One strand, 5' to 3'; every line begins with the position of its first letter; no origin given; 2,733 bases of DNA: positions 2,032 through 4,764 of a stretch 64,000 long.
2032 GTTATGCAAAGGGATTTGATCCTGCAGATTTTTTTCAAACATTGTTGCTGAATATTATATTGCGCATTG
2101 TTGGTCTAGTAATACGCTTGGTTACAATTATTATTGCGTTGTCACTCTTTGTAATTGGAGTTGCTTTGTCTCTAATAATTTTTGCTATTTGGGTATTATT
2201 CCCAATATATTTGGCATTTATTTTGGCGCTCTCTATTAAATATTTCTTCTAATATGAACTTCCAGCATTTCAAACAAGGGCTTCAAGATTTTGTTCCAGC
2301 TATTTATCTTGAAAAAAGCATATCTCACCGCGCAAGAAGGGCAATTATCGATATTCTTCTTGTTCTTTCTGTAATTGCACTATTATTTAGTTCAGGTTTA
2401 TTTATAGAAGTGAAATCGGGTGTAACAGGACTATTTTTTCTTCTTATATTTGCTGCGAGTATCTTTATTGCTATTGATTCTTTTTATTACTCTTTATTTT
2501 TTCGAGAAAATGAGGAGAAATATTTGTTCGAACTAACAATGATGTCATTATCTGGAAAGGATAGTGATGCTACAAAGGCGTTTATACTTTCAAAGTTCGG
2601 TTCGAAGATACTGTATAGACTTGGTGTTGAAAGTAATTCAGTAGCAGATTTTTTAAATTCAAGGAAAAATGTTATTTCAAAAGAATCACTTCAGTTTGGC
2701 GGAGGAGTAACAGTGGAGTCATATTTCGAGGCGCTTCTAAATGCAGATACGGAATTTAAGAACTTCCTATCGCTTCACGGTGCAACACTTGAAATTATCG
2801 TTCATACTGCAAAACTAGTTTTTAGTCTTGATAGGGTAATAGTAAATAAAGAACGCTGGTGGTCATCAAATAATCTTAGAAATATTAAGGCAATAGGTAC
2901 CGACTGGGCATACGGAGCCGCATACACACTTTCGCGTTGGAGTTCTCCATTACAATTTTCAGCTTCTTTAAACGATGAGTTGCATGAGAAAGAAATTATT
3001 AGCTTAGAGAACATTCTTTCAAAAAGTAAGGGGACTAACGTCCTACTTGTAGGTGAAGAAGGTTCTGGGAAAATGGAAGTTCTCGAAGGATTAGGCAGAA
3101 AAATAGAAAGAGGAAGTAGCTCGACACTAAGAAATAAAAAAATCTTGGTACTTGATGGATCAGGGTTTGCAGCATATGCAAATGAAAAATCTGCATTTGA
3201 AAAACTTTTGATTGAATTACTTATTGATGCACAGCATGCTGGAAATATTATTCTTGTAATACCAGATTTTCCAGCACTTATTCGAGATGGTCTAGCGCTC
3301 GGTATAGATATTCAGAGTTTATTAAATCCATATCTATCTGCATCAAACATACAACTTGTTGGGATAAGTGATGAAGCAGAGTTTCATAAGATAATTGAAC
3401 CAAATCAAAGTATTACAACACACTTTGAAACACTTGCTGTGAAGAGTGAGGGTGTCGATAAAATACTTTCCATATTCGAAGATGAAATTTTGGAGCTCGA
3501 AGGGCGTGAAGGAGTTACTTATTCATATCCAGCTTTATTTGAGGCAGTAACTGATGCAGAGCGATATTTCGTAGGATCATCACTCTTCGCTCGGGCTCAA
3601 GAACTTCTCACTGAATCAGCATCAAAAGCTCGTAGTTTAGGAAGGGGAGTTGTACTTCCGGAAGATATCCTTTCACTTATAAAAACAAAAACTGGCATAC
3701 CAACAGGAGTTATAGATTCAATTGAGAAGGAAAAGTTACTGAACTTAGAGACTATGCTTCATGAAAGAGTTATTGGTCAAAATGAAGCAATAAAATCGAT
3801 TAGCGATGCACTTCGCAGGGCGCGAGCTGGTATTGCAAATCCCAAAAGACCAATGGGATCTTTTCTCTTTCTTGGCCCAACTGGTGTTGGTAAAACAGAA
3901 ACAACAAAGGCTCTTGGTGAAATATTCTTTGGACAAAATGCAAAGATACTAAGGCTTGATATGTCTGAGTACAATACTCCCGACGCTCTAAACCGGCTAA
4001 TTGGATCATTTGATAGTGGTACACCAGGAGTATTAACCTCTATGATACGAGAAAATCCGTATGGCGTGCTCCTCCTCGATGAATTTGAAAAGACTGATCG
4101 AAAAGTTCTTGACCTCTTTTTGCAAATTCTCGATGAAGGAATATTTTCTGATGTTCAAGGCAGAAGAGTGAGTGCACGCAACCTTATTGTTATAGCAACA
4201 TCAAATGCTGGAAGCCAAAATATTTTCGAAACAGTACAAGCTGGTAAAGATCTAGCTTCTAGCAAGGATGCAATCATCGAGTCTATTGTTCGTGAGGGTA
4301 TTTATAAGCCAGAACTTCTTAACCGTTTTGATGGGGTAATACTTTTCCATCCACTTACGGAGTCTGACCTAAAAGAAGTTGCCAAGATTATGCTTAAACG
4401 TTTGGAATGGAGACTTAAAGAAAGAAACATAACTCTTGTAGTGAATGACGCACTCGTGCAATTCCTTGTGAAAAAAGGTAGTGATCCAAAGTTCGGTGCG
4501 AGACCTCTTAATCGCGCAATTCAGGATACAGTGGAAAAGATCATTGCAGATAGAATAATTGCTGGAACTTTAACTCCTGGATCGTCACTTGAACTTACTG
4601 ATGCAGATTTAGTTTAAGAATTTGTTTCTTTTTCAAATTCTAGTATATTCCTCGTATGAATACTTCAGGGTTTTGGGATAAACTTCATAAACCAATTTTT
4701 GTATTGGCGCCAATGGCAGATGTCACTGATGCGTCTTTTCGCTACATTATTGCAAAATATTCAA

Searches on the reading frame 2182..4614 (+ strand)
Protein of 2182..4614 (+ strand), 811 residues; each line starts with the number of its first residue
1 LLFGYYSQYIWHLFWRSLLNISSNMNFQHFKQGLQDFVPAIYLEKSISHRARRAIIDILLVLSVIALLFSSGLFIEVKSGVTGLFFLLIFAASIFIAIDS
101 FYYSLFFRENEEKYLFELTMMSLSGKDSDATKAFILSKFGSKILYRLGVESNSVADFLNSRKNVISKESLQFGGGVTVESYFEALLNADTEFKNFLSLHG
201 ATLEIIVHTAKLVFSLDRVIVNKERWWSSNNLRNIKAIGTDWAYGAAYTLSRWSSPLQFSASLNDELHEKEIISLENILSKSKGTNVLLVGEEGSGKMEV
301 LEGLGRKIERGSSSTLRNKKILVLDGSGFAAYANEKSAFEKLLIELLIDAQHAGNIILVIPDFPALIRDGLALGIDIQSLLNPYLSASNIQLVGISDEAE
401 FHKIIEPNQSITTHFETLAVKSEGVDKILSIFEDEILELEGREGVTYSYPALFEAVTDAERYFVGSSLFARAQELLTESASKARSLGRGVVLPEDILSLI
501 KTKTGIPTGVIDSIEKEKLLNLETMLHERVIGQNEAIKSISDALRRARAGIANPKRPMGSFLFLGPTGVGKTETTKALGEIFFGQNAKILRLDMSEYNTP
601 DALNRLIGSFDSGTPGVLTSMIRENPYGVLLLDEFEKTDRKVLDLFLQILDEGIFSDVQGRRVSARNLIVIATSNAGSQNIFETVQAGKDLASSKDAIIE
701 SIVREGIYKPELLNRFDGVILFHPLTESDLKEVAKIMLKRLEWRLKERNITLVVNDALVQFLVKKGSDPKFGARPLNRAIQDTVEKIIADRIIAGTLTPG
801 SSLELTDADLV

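Call 78: search_protein_families(library=pfam, max_evalue=0.001, proteins=[window:2182-4614:+])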
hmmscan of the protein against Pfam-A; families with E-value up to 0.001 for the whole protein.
window:2182-4614:+ (811 aa): 8 families
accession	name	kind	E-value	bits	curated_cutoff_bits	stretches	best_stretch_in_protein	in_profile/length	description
PF07724.20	AAA_2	-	4.5e-37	128.1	27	1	556-717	1-164/166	AAA domain (Cdc48 subfamily)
PF10431.15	ClpB_D2-small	-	8.1e-24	83.9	21.9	1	725-803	1-79/81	C-terminal, D2-small domain, of ClpB protein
PF07728.20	AAA_5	-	1.2e-12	48.4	22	1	561-678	2-125/139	AAA domain (dynein-related subfamily)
PF00004.35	AAA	-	2.1e-08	35.1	21.2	1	562-676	2-110/131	ATPase family associated with various cellular activities (AAA)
PF00158.32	Sigma54_activat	-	7.7e-07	29.4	20.2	1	550-688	14-155/168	Sigma-54 interaction domain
PF13401.12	AAA_22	-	7.7e-05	23.5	27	0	559-614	6-62/130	AAA domain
PF12775.13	AAA_7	-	0.00014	21.9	25.8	0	560-608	35-83/181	P-loop containing dynein motor region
PF13191.12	AAA_16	-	0.00027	21.9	32.6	0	530-584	2-50/167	AAA ATPase domain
